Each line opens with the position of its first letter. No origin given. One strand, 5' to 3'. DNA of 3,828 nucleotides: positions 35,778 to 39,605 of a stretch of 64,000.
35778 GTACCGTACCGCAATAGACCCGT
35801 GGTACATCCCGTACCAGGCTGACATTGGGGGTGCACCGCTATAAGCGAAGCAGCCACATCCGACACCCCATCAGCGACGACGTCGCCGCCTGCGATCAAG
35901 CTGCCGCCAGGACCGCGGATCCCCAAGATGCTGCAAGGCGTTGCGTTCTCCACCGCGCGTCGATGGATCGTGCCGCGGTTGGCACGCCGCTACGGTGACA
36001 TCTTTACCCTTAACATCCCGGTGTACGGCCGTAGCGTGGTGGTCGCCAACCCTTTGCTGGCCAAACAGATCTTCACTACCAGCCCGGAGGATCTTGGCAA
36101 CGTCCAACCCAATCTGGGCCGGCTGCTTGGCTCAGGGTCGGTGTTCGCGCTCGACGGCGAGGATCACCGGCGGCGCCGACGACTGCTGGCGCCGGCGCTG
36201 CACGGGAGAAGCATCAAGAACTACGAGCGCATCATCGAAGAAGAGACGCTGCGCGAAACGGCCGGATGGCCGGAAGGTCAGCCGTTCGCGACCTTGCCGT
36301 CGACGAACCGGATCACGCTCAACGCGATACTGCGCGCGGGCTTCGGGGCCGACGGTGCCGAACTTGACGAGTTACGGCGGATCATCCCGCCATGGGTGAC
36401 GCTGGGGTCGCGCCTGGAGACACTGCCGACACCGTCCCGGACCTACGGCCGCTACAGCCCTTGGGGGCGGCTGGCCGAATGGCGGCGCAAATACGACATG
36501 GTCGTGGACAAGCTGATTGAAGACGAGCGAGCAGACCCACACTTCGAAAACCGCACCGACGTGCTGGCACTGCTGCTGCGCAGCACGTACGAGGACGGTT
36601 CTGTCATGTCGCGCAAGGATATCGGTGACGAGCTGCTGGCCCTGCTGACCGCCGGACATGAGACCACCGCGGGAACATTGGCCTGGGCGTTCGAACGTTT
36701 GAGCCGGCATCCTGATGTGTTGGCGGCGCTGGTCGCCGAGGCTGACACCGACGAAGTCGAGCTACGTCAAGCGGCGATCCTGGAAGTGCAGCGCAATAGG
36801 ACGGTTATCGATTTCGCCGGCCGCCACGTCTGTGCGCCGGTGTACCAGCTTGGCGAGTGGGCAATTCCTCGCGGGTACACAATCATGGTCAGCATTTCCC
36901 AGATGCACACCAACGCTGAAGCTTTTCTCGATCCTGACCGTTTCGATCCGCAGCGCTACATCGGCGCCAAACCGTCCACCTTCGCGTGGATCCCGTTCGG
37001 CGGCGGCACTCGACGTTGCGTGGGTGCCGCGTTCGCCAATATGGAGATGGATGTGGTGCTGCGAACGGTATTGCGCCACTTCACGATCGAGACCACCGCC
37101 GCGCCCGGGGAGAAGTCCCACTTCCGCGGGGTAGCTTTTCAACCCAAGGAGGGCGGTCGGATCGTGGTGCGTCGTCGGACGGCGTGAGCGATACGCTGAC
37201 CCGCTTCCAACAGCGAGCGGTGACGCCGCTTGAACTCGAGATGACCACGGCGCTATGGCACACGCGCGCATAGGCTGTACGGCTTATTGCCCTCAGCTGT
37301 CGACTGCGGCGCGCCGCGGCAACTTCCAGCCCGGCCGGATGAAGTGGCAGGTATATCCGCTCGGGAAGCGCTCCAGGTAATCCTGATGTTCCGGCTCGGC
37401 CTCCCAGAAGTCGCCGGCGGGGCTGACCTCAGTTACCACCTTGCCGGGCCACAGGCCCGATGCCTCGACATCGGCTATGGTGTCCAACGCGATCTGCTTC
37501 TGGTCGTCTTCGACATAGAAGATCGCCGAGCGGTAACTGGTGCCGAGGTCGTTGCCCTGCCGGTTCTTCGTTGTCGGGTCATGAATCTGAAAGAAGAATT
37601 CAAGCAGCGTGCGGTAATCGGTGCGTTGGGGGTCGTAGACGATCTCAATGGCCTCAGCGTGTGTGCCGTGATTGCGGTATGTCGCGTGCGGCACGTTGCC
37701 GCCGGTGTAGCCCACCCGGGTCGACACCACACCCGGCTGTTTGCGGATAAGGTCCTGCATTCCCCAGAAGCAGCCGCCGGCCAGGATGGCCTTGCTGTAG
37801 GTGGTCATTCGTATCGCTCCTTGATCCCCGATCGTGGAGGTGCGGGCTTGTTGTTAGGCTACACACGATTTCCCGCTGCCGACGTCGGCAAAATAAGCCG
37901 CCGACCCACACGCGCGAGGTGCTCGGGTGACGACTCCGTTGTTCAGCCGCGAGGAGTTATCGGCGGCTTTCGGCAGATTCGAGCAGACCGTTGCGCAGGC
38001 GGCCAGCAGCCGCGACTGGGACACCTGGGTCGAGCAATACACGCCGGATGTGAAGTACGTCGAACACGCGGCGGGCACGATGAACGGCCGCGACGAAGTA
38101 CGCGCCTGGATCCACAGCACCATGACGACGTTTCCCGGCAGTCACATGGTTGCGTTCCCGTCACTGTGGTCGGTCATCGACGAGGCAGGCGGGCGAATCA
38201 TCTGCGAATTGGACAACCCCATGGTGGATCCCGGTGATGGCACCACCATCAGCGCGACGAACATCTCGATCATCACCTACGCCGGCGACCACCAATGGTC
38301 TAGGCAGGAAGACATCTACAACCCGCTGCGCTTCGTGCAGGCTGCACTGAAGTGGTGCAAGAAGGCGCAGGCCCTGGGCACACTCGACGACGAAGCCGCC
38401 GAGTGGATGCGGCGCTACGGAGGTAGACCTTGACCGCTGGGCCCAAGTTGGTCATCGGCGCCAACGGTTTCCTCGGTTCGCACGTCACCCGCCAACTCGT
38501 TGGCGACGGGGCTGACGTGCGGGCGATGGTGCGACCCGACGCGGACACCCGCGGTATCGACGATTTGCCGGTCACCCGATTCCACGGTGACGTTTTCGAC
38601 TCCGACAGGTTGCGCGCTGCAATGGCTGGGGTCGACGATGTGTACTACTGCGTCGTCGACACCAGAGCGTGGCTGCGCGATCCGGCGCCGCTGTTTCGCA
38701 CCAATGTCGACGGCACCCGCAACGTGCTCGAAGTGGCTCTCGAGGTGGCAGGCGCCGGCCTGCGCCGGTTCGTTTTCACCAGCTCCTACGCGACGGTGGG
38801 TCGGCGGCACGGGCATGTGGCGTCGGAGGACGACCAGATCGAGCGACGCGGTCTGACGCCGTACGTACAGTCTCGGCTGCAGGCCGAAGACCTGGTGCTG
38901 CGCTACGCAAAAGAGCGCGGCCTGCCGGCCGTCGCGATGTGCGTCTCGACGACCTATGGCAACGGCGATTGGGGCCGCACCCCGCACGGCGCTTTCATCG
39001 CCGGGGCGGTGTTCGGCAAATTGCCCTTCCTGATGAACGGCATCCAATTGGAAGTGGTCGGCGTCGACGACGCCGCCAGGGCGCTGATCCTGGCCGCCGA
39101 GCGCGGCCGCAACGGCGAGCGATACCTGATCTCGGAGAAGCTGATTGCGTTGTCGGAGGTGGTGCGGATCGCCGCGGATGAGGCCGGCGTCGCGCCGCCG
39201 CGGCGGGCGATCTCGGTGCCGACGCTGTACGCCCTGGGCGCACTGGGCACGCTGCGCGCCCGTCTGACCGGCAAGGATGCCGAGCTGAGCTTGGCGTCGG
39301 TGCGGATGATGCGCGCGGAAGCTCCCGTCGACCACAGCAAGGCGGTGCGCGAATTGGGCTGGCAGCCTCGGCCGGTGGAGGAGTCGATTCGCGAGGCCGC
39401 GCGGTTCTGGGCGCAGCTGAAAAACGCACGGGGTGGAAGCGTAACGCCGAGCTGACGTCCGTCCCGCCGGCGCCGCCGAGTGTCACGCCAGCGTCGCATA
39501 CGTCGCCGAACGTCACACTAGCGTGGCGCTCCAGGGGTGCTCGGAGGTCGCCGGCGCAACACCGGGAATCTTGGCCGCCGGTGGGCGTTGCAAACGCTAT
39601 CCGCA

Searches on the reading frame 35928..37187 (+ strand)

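Call 73: search_protein_families(library=pfam, proteins=[window:35928-37187:+], max_evalue=0.00001)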
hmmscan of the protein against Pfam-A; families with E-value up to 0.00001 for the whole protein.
window:35928-37187:+ (419 aa): 1 family
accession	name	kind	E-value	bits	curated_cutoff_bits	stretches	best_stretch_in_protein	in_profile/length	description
PF00067.27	p450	-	2.1e-55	188.8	22.8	1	17-407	28-456/462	Cytochrome P450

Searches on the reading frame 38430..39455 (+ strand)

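Call 73: search_protein_families(library=pfam, proteins=[window:38430-39455:+], max_evalue=0.00001)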
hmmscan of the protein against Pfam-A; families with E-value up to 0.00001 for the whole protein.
window:38430-39455:+ (341 aa): 6 families
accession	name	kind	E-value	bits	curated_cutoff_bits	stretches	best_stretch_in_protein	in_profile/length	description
PF01370.27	Epimerase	-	5.1e-30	105.1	20.9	1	7-234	2-239/240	NAD dependent epimerase/dehydratase family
PF01073.25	3Beta_HSD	-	6.8e-18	65.1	22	1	7-185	1-191/280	3-beta hydroxysteroid dehydrogenase/isomerase family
PF16363.11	GDP_Man_Dehyd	-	4.3e-17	63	27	1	7-318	1-327/332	GDP-mannose 4,6 dehydratase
PF13460.12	NAD_binding_10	-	7.6e-16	58.9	27.2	1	10-156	1-131/184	NAD(P)H-binding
PF07993.18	NAD_binding_4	-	9.2e-12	45.1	20.1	1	81-218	101-257/258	Male sterility protein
PF05368.20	NmrA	-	3.2e-09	37.3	27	1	7-127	6-115/298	NmrA-like family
